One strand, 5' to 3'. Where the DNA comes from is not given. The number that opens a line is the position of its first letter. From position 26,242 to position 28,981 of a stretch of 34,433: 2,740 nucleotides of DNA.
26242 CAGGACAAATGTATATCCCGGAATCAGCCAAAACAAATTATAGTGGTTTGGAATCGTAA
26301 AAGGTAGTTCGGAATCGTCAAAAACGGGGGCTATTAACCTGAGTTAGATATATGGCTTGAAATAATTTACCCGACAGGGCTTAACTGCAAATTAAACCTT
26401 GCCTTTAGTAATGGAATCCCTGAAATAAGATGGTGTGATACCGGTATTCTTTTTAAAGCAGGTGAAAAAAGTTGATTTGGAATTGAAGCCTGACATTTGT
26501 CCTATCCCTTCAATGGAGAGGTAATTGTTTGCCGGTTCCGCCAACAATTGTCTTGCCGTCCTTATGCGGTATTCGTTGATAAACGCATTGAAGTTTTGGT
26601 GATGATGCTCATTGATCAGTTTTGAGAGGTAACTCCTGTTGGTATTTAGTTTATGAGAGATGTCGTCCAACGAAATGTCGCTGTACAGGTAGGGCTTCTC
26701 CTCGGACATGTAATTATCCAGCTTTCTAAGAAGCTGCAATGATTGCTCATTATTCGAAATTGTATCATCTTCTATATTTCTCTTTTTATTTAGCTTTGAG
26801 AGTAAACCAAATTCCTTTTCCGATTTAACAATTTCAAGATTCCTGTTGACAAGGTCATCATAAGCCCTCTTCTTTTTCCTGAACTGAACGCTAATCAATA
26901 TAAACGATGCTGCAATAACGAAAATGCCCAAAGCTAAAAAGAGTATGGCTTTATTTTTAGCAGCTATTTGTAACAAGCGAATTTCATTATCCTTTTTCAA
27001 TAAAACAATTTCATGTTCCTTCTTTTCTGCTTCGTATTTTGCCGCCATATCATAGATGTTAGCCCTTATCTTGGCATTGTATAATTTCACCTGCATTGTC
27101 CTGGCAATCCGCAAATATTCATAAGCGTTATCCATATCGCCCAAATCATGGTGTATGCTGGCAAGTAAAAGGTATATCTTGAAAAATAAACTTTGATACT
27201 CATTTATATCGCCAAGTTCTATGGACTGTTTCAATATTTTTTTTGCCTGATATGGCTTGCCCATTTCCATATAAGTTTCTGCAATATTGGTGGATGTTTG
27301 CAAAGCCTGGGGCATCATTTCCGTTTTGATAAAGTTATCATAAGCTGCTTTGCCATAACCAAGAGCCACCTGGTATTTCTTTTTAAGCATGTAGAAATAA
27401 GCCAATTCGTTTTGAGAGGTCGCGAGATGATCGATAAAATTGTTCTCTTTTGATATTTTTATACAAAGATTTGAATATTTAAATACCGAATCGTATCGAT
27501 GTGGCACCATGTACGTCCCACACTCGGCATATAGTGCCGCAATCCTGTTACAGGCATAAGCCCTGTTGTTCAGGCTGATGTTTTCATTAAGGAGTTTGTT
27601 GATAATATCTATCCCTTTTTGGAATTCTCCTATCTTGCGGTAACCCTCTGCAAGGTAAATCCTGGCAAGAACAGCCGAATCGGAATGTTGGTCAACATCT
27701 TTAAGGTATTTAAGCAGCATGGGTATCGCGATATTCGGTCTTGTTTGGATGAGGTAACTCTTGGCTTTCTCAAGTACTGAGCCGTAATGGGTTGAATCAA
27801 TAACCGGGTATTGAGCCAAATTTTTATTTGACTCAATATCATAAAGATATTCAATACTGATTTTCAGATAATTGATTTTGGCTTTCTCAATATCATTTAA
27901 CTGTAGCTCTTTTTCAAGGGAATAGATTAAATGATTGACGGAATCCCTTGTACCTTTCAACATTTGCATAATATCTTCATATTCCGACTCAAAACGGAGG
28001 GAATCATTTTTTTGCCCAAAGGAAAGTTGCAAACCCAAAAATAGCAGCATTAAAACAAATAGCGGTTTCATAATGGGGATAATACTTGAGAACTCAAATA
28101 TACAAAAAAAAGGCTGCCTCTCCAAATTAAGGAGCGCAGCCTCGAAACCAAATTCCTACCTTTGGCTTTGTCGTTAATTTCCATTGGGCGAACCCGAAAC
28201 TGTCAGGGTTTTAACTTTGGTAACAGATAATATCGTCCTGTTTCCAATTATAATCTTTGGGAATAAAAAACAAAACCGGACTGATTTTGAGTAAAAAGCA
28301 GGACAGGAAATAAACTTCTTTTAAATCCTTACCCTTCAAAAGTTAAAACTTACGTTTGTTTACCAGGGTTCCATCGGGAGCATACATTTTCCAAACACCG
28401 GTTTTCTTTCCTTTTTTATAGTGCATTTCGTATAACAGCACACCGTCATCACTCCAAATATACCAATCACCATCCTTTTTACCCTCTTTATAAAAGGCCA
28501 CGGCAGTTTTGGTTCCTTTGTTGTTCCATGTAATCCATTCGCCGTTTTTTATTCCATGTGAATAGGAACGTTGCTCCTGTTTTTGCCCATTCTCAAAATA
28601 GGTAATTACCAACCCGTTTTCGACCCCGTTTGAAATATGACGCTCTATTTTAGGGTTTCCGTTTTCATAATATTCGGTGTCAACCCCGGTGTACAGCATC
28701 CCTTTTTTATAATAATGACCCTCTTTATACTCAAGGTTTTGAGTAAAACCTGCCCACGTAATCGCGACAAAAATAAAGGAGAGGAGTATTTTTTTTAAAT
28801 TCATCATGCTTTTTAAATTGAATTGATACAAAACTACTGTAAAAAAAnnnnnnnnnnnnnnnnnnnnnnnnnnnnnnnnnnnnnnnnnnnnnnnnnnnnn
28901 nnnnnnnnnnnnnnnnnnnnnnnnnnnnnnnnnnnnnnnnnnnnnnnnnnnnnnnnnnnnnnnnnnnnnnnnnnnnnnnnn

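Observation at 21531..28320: Array of promoter / acylphosphatase-like leader gene / secreted cargo / terminator cassettes, one intact and two decayed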

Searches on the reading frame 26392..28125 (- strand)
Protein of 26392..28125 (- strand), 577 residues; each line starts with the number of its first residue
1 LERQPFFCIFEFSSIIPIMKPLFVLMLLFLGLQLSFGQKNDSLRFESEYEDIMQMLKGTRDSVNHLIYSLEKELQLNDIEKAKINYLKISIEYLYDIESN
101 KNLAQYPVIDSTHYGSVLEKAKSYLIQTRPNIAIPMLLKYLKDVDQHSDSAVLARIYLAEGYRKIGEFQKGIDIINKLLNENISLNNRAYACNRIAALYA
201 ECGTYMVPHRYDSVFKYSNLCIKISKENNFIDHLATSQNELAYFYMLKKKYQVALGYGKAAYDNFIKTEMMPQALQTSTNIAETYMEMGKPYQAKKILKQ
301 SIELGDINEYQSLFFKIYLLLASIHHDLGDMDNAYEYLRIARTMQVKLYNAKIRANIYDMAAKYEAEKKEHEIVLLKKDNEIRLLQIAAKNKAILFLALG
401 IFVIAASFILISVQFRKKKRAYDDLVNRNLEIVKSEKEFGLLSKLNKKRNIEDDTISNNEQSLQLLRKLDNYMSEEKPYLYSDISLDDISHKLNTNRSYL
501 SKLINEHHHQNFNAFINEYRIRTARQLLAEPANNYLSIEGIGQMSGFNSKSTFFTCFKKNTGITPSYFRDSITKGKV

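Call 5: search_protein_families(library=pfam, proteins=[window:26392-28125:-], max_evalue=0.01)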
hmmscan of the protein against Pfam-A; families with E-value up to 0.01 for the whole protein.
window:26392-28125:- (577 aa): 12 families
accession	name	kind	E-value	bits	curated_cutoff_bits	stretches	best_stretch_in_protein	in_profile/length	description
PF12833.13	HTH_18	-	1.5e-16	60.8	33.6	1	490-570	2-79/80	Helix-turn-helix domain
PF00165.29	HTH_AraC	-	4.7e-10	39.8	26.6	1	528-569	1-41/42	Bacterial regulatory helix-turn-helix proteins, AraC family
PF13424.12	TPR_12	-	1.1e-09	38.7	30.1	1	234-304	2-74/77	Tetratricopeptide repeat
PF13181.12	TPR_8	-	7.8e-06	26.1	25.7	1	316-339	2-25/34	Tetratricopeptide repeat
PF13432.12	TPR_16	-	6.8e-05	23.7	32.7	0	281-341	3-57/65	Tetratricopeptide repeat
PF13174.12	TPR_6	-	0.00018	22.4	26.3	0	281-302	6-27/33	Tetratricopeptide repeat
PF14559.12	TPR_19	-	0.00021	22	25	0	269-302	19-52/68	Tetratricopeptide repeat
PF13428.12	TPR_14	-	0.0003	21.6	23.5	0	316-342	2-28/44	Tetratricopeptide repeat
PF13176.12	TPR_7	-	0.0003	21.1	27.9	0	319-340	3-24/36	Tetratricopeptide repeat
PF17874.7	TPR_MalT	-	0.00031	20.6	45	1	251-343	56-190/336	MalT-like TPR region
PF25063.1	ARM_TT21_C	-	0.00045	20.6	35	0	273-341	53-121/209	Tetratricopeptide repeat protein 21 C-terminal ARM domain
PF12895.13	ANAPC3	-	0.0075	17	27.2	0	250-338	4-79/82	Anaphase-promoting complex, cyclosome, subunit 3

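Call 13: search_protein_families(library=ncbifam, proteins=[window:26392-28071:-], max_evalue=0.01)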
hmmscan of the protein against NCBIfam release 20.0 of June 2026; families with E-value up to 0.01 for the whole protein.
window:26392-28071:- (559 aa): 24 families
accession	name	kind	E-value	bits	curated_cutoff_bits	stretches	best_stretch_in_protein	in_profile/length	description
NF047788.1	TransRegPocR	equivalog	2.8e-13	49.8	500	1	441-556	184-293/296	transcriptional regulator PocR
NF047455.1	TF_Staph_AryK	equivalog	3.2e-12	45.5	850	1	448-555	159-260/759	transcriptional regulator AryK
NF007860.0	PRK10572.1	equivalog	5e-09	35.4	208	1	433-555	170-286/292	arabinose operon transcriptional regulator AraC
TIGR04094.1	adjacent_YSIRK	equivalog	1.3e-08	34.2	200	1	447-551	286-383/383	YSIRK-targeted surface antigen transcriptional regulator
NF007693.0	PRK10371.1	equivalog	1.5e-07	31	253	1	438-552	190-298/309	transcriptional regulator MelR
NF007633.0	PRK10296.1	equivalog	4.2e-07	29.8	264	1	445-556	171-277/280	transcriptional regulator ChbR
NF006902.0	PRK09393.1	equivalog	3.4e-06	26.5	425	1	460-556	231-324/327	transcriptional regulator FtrA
NF007243.0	PRK09685.1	equivalog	1.1e-05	25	199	1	482-553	232-301/303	transcriptional regulator FeaR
NF007432.1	PRK09978.1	equivalog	2.2e-05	23.8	500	1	465-557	158-246/274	DNA-binding transcriptional regulator GadX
NF053520.1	HK_Porph_FimS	equivalog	5.3e-05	21.7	600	1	113-405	101-388/618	sensor histidine kinase FimS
NF052371.1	TransRegGbdRPseu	equivalog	7.4e-05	21.9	480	1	463-552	239-325/365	choline metabolism transcriptional regulator GbdR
TIGR03302.1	OM_YfiO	subfamily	0.00023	20.8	81.4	1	213-281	162-227/239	outer membrane protein assembly factor BamD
NF010028.0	PRK13503.1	equivalog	0.00027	20.4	288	1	417-552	146-271/278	HTH-type transcriptional activator RhaS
NF007584.0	PRK10219.1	equivalog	0.00041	20.7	174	1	462-553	18-106/107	superoxide response transcriptional regulator SoxS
NF049968.1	QhpR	equivalog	0.00051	19.3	250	1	465-551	202-284/284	AraC-like transcriptional regulator QhpR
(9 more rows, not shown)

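Call 37: find_related_loci(query=A4, collection=genome_contigs, flank=10000)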
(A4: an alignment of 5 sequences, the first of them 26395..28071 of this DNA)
Query A4 (559 aa) in genome_contigs; peptide patterns used: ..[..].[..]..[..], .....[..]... (x = any residue, [..] = any of these).
600 stretches matched a pattern (row limit reached: there are more); 195 encode a relative of the query (tblastn E <= 1e-3); the best 80 are kept; 80 distinct loci.
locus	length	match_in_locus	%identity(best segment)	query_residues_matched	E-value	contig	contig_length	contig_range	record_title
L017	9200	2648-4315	53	5-554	0e+0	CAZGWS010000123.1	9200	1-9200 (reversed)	MAG TPA_asm: uncultured Lentimicrobiaceae bacterium isolate SRP128015_co1_32 genome assembly, contig: NODE_12479_length_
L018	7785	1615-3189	40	26-557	2e-109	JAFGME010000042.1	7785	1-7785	MAG: Bacteroidales bacterium isolate Zod_Metabat.457 k87_1302208, whole genome shotgun sequence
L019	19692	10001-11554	37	27-551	1e-103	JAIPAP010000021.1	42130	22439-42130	MAG: Bacteroidales bacterium isolate Tobar15.5-16.5m-G7 Tobar15-5-16-5m-20mill-C121, whole genome shotgun sequence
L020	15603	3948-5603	37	1-558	2e-101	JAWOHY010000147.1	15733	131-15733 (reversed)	MAG: Bacteroidales bacterium isolate CWP5-1.bin.50 k191_698871, whole genome shotgun sequence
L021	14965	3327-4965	38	1-552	3e-94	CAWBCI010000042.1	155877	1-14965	MAG: uncultured Bacteroidales bacterium isolate MFD02923.bin.1.118 genome assembly, contig: contig_43721, whole genome s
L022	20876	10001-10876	41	268-556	4e-57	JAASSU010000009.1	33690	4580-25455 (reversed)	MAG: Bacteroidetes bacterium isolate KhS_metabat.24 KhS_C286, whole genome shotgun sequence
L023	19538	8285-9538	32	144-558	6e-45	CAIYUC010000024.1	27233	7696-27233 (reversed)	MAG: uncultured Bacteroidales bacterium isolate A14_bin-1928 genome assembly, contig: bin-1928:024/244, whole genome sho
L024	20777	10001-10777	39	300-559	1e-44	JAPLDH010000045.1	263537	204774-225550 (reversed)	MAG: Bacteroidetes bacterium isolate LacPavin_0419_WC90_MAG_42_101 LacPavin_0419_WC90_scaffold_453395, whole genome shot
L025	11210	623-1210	45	358-552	2e-41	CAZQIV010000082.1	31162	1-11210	MAG TPA_asm: uncultured Lentimicrobiaceae bacterium isolate SRP191223_co1_241 genome assembly, contig: NODE_1125_length_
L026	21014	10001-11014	33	221-555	8e-38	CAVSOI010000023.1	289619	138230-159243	MAG: uncultured Cytophagales bacterium isolate MFD03250.bin.3.125 genome assembly, contig: contig_9446, whole genome sho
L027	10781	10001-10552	43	374-554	6e-37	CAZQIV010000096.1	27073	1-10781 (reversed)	MAG TPA_asm: uncultured Lentimicrobiaceae bacterium isolate SRP191223_co1_241 genome assembly, contig: NODE_1400_length_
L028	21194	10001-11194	31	144-553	1e-35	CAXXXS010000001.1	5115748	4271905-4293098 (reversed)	MAG: Bacteroidales bacterium isolate cfd47556-b600-40b4-9185-b1262979a081 genome assembly, contig: contig_1, whole genom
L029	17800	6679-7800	30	174-554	2e-35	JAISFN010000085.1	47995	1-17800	MAG: Prevotellaceae bacterium isolate Gx485_bin37 k119_1771317, whole genome shotgun sequence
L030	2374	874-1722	35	264-554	1e-35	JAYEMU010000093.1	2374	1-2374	MAG: Nanoarchaeota archaeon isolate MAG073 MAG073_93, whole genome shotgun sequence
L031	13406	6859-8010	26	157-551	9e-37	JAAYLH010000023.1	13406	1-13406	MAG: Bacteroidales bacterium isolate AS15tlH2ME_224 15236_AS15, whole genome shotgun sequence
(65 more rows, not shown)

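Call 40: search_protein_families(library=pfam, proteins=[L017:4855-7200:+, L018:3769-7785:+, L019:12176-13753:+, L019:13840-15510:+, L020:5801-6901:+, L020:6945-8723:+, L020:9317-10024:+, L021:5549-9079:+, L022:11288-15787:+, L023:9999-11732:+], max_evalue=0.001)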
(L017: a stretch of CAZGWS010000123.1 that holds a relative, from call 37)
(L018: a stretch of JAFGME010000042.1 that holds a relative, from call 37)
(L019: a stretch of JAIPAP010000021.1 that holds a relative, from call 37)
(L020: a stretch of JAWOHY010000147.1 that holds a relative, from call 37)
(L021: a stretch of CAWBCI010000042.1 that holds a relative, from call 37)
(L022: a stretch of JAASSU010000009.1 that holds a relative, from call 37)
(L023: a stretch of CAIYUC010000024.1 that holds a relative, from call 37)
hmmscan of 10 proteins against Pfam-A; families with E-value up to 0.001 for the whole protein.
L017:4855-7200:+ (781 aa): 1 family
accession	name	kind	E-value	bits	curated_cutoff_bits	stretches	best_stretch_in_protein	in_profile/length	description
PF18962.6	Por_Secre_tail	-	1.4e-05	25.7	27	1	704-774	2-69/75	Secretion system C-terminal sorting domain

L018:3769-7785:+ (1339 aa): 3 families
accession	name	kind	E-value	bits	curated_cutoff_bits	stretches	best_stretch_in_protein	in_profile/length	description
PF13385.13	Laminin_G_3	-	4.2e-27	95.6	27.6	1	930-1079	1-150/151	Concanavalin A-like lectin/glucanases superfamily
PF13229.12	Beta_helix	-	9.7e-23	81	25.9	3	592-754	2-143/158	Right handed beta helix region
PF05048.19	NosD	-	1.2e-05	25.3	23.6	0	260-396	48-176/212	Periplasmic copper-binding protein (NosD)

L019:12176-13753:+ (525 aa): 1 family
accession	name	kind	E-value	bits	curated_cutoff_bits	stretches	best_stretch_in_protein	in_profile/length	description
PF03781.23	FGE-sulfatase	-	7.1e-11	42.7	23.3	1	254-344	35-126/255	Sulfatase-modifying factor enzyme 1-like domain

L019:13840-15510:+ (556 aa): 0 families

L020:5801-6901:+ (366 aa): 6 families
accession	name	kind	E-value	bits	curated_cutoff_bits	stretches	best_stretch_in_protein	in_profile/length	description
PF14870.12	PSII_BNR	-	1.2e-18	67.9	27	2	88-212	25-138/303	Photosynthesis system II assembly factor YCF48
PF15902.12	Sortilin-Vps10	-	7.1e-16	58.5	33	2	150-260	3-113/446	Sortilin, neurotensin receptor 3,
PF13088.12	BNR_2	-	1.2e-05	25.3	31.4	0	51-140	133-225/277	BNR repeat-like domain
PF19755.4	DUF6242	-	0.0002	21.7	29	0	231-299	149-217/217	Domain of unknown function (DUF6242)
PF24316.1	Tli3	-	0.0004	21.2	27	0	50-83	78-114/129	T6SS Tli3 immunity protein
PF02012.26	BNR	-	0.00068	19.7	27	0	292-300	3-11/12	BNR/Asp-box repeat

L020:6945-8723:+ (592 aa): 1 family
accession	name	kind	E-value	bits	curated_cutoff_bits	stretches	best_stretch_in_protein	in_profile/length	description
PF18962.6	Por_Secre_tail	-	4.9e-09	36.8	27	1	515-589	3-74/75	Secretion system C-terminal sorting domain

L020:9317-10024:+ (235 aa): 1 family
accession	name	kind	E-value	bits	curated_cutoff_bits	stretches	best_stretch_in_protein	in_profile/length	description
PF03547.23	Mem_trans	-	8.6e-19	67.8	25.7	1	89-230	200-342/343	Membrane transport protein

L021:5549-9079:+ (1176 aa): 3 families
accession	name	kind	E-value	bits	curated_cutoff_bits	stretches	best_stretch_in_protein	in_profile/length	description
PF13385.13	Laminin_G_3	-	2.3e-24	86.7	27.6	1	901-1052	7-150/151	Concanavalin A-like lectin/glucanases superfamily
PF07581.17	Glug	-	1.3e-21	75.9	20.5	1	645-669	3-28/28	The GLUG motif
PF05342.19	Peptidase_M26_N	-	3.9e-05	23.4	27.7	1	537-608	183-250/250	M26 IgA1-specific Metallo-endopeptidase N-terminal region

L022:11288-15787:+ (1499 aa): 5 families
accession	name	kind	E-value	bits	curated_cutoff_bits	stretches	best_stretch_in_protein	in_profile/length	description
PF13385.13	Laminin_G_3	-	2.9e-57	193.5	27.6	2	62-209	2-150/151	Concanavalin A-like lectin/glucanases superfamily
PF13229.12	Beta_helix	-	9.6e-15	55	25.9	2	563-683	19-138/158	Right handed beta helix region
PF02210.31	Laminin_G_2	-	6.5e-07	30.3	22.9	0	126-183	37-99/126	Laminin G domain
PF22925.3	TS_C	-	0.00011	22.3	27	0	129-176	118-165/202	Trans-sialidase, C-terminal domain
PF07953.20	Toxin_R_bind_N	-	0.00039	20.6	23.8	1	757-918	15-191/191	Clostridium neurotoxin, N-terminal receptor binding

L023:9999-11732:+ (577 aa): 3 families
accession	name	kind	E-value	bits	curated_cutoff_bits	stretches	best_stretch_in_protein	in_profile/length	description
PF13091.12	PLDc_2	-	6e-38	130.1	27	2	157-287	3-132/132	PLD-like domain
PF18962.6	Por_Secre_tail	-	2.9e-10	40.7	27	1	499-573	2-73/75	Secretion system C-terminal sorting domain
PF16656.11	Pur_ac_phosph_N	-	7.3e-07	30.1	30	1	31-106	3-82/93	Purple acid Phosphatase, N-terminal domain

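Call 68: search_protein_families(library=pfam, proteins=[L023:11814-12902:+, L023:13017-14798:+, L019:6961-9417:+, L022:16479-19178:+], max_evalue=0.001)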
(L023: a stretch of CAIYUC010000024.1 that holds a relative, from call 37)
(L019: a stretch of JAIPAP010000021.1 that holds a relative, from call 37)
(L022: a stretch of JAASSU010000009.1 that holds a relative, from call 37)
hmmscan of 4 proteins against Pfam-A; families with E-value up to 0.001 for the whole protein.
L023:11814-12902:+ (362 aa): 5 families
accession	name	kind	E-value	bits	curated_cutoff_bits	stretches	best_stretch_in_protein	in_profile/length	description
PF14870.12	PSII_BNR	-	3.6e-12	46.6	27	1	56-117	38-98/303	Photosynthesis system II assembly factor YCF48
PF15902.12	Sortilin-Vps10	-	1.5e-10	40.9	33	1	103-162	3-62/446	Sortilin, neurotensin receptor 3,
PF02012.26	BNR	-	4.1e-10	38.5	27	0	242-251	2-11/12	BNR/Asp-box repeat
PF13088.12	BNR_2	-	1.7e-05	24.8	31.4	1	133-252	70-200/277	BNR repeat-like domain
PF24316.1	Tli3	-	0.00012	22.9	27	0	16-69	47-97/129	T6SS Tli3 immunity protein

L023:13017-14798:+ (593 aa): 1 family
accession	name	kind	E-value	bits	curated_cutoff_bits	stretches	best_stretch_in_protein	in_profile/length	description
PF18962.6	Por_Secre_tail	-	1.6e-08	35.2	27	1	515-591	1-74/75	Secretion system C-terminal sorting domain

L019:6961-9417:+ (818 aa): 2 families
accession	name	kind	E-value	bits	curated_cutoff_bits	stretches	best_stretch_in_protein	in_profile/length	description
PF07581.17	Glug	-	2e-16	59.6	20.5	3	203-229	2-28/28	The GLUG motif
PF18962.6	Por_Secre_tail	-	0.00058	20.5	27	1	756-817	6-75/75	Secretion system C-terminal sorting domain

L022:16479-19178:+ (899 aa): 3 families
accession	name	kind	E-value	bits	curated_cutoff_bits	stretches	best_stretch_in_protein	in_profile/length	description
PF00149.33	Metallophos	-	4.2e-16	60.4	21.5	1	459-667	3-190/191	Calcineurin-like phosphoesterase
PF13860.13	FlgD_ig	-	1.5e-09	38.1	27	1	825-886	12-74/79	FlgD Ig-like domain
PF18962.6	Por_Secre_tail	-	3.8e-06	27.5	27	1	815-897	2-75/75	Secretion system C-terminal sorting domain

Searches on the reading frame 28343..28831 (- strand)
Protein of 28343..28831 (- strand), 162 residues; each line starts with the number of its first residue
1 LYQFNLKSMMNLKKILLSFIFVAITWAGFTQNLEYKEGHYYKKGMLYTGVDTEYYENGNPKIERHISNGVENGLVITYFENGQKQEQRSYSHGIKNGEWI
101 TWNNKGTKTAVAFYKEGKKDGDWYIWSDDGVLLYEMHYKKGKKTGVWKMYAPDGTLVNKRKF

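Call 5: search_protein_families(library=pfam, proteins=[window:28343-28831:-], max_evalue=0.01)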
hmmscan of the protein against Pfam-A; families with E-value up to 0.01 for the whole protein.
window:28343-28831:- (162 aa): 2 families
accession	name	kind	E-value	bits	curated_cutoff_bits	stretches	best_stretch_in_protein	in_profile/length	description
PF07661.19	MORN_2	-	5.9e-13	47.9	29.6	1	119-140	1-22/22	MORN repeat variant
PF22648.2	SET7_N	-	0.0099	16.1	27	0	138-156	1-19/74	Histone H3 K4-specific methyltransferase SET7 N-terminal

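Call 13: search_protein_families(library=ncbifam, proteins=[window:28343-28831:-], max_evalue=0.01)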
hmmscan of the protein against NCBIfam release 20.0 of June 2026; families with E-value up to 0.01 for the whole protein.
window:28343-28831:- (162 aa): 1 family
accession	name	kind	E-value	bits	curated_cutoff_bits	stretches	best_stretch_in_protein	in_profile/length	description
NF033566.1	adhes_LIC20035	equivalog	4.8e-08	32.3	250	1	72-151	117-196/434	LIC20035 family adhesin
